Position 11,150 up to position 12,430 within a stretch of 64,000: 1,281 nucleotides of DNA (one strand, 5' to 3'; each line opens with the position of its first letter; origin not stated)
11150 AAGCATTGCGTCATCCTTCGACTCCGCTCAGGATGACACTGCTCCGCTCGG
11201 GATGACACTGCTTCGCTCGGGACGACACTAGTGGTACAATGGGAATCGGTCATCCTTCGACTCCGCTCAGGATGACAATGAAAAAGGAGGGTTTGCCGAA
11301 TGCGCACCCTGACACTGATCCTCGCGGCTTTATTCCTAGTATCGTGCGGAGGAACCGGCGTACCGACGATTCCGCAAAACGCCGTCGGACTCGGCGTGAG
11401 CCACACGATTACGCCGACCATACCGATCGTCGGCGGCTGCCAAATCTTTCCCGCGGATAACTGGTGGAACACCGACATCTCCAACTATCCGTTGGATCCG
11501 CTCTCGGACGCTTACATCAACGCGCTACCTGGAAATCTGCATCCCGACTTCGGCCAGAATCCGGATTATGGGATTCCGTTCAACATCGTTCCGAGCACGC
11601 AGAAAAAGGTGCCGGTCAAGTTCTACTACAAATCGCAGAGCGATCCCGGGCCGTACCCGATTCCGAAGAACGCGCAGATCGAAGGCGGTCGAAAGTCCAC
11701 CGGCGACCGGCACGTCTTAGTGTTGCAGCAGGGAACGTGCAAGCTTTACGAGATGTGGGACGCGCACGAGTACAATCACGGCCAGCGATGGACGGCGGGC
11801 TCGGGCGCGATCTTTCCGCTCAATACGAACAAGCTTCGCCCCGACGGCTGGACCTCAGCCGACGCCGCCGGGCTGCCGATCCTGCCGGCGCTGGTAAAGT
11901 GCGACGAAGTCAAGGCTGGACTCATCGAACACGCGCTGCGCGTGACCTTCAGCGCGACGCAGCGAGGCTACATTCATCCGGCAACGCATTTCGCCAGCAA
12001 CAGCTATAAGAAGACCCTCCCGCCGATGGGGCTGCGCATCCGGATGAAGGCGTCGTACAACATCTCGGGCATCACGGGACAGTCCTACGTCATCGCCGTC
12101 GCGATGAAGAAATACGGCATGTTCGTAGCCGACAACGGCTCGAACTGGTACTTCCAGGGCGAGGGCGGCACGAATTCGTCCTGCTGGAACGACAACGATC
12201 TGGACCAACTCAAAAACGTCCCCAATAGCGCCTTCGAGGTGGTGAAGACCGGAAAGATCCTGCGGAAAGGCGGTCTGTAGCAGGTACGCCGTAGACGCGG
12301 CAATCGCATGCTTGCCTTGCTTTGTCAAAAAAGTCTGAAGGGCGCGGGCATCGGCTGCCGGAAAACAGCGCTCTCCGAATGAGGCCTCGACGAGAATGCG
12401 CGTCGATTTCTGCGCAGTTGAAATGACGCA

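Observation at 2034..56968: REP/BIME-like hairpin family, all copies in one orientation (loop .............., arms GTCAYCC/GGRTGAC)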

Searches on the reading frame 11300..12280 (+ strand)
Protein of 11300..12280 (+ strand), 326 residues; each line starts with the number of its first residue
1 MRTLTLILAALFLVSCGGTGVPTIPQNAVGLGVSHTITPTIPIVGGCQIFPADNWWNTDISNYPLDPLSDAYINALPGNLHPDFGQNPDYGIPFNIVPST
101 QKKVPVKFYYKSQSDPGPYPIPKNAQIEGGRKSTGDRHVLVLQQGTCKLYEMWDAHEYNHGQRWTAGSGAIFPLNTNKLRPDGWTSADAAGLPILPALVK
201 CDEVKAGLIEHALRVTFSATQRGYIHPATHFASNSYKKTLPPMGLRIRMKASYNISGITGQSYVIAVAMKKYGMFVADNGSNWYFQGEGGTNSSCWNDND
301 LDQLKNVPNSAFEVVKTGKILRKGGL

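Call 61: find_encoding_contigs(protein=window:11300-12280:+, flank=10000, max_places=3)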
Protein window:11300-12280:+ (326 aa): 2 contigs read that carry it; 2 places shown.
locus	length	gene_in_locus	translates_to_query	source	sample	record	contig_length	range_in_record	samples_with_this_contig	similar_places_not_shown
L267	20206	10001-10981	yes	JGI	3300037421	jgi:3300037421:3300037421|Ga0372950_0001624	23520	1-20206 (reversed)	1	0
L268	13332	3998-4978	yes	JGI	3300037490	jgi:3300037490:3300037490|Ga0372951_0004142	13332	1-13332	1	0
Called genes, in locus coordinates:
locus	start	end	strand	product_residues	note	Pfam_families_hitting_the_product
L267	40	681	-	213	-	-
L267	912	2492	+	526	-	-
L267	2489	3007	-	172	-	PF03352:Adenine_glyco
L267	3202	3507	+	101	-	PF13451:zf_Tbcl, PF23477:zf_Tbcl_2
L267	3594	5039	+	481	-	PF01593:Amino_oxidase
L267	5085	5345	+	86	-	PF20223:DUF6582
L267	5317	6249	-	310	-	PF00892:EamA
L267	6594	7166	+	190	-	-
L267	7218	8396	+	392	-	PF07690:MFS_1, PF12832:MFS_1_like, PF13347:MFS_2, PF00083:Sugar_tr (weak), PF07690:MFS_1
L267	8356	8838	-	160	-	PF13185:GAF_2 (weak), PF01590:GAF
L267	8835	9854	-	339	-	-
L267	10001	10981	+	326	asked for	-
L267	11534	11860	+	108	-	-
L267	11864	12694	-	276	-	PF02668:TauD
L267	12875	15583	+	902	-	PF13620:CarboxypepD_reg, PF13715:CarbopepD_reg_2, PF07715:Plug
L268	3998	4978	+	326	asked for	-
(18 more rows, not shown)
